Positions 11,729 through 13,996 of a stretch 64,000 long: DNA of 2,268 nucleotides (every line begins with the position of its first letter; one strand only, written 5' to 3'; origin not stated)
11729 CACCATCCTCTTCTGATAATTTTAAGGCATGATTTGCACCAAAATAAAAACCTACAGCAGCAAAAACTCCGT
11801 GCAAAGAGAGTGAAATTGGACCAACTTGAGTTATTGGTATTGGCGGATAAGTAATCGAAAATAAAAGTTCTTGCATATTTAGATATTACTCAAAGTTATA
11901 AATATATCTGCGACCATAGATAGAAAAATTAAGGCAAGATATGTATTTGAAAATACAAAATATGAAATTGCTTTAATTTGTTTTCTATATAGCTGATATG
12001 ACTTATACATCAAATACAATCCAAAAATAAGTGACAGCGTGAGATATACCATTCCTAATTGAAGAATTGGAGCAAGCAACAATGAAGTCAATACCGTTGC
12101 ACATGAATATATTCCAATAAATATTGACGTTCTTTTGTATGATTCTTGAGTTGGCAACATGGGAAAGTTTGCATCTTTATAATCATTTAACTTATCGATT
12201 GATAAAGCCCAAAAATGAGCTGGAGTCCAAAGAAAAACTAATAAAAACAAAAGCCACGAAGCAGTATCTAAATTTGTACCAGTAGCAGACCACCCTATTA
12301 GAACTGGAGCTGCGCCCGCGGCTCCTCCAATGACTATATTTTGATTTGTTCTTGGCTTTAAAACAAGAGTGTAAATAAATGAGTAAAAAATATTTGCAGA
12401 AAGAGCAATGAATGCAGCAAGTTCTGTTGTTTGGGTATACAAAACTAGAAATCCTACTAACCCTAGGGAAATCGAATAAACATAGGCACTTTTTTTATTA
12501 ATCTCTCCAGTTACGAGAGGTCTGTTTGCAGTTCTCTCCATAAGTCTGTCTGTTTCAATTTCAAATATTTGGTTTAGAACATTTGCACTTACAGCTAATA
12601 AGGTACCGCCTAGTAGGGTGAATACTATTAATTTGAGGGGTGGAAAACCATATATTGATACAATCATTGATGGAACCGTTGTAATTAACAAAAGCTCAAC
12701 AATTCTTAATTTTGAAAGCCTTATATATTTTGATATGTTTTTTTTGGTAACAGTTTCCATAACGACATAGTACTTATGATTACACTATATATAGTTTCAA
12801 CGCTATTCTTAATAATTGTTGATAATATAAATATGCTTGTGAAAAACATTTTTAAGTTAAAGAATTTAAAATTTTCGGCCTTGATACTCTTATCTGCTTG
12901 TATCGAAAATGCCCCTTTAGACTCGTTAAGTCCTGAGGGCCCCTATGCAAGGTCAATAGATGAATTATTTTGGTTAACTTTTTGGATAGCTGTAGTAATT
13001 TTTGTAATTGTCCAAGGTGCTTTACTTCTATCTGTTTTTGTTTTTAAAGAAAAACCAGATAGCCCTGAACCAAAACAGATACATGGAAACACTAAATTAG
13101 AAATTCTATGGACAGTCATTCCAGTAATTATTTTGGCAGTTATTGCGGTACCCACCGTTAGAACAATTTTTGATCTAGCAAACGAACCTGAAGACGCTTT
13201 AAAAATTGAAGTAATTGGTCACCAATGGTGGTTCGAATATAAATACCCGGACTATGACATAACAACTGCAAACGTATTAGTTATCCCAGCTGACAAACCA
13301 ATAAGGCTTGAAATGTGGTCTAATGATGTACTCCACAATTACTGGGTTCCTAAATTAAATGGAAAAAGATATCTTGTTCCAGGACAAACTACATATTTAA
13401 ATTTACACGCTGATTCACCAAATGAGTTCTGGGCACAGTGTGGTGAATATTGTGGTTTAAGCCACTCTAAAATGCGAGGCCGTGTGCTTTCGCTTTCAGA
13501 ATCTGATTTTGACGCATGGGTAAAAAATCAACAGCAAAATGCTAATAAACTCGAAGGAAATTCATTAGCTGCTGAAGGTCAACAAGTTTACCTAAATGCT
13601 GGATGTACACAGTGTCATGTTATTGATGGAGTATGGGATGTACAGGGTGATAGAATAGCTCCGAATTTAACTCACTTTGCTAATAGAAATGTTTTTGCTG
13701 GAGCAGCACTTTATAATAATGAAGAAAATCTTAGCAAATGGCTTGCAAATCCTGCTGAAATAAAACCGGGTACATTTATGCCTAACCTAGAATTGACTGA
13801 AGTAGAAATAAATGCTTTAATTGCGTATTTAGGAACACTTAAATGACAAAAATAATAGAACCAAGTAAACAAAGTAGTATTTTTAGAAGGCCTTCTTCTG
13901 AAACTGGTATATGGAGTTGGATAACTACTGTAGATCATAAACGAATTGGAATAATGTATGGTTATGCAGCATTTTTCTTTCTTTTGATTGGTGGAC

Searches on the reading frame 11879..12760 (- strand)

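Call 16: search_protein_families(library=pfam, proteins=[window:11879-12760:-], max_evalue=0.00001)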
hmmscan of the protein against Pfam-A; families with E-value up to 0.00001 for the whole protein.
window:11879-12760:- (293 aa): 1 family
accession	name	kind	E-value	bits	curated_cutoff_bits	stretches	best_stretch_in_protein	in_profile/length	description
PF01040.23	UbiA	-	3.8e-58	197.2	34.2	1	24-262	1-236/250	UbiA prenyltransferase family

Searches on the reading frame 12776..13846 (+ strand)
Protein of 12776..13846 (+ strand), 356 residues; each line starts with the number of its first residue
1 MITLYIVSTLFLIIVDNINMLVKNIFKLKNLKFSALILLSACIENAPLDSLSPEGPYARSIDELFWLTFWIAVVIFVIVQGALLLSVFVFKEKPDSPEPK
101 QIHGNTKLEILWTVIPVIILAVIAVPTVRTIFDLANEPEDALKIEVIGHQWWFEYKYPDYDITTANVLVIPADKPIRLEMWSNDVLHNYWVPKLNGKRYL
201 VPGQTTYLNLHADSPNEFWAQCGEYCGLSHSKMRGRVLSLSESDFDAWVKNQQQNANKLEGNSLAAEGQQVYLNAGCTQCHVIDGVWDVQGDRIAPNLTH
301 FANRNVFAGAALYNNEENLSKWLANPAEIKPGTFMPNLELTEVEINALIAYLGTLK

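Call 16: search_protein_families(library=pfam, proteins=[window:12776-13846:+], max_evalue=0.00001)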
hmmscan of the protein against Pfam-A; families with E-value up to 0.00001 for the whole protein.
window:12776-13846:+ (356 aa): 3 families
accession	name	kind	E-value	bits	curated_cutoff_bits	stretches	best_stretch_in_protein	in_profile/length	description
PF00116.26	COX2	-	1.2e-17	64.3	22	1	164-233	44-113/120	Cytochrome C oxidase subunit II, periplasmic domain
PF02790.20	COX2_TM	-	5.7e-13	49.3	22.8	1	56-128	14-86/88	Cytochrome C oxidase subunit II, transmembrane domain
PF00034.26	Cytochrom_C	-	2.6e-12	48.3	21.3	1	265-356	1-90/90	Cytochrome c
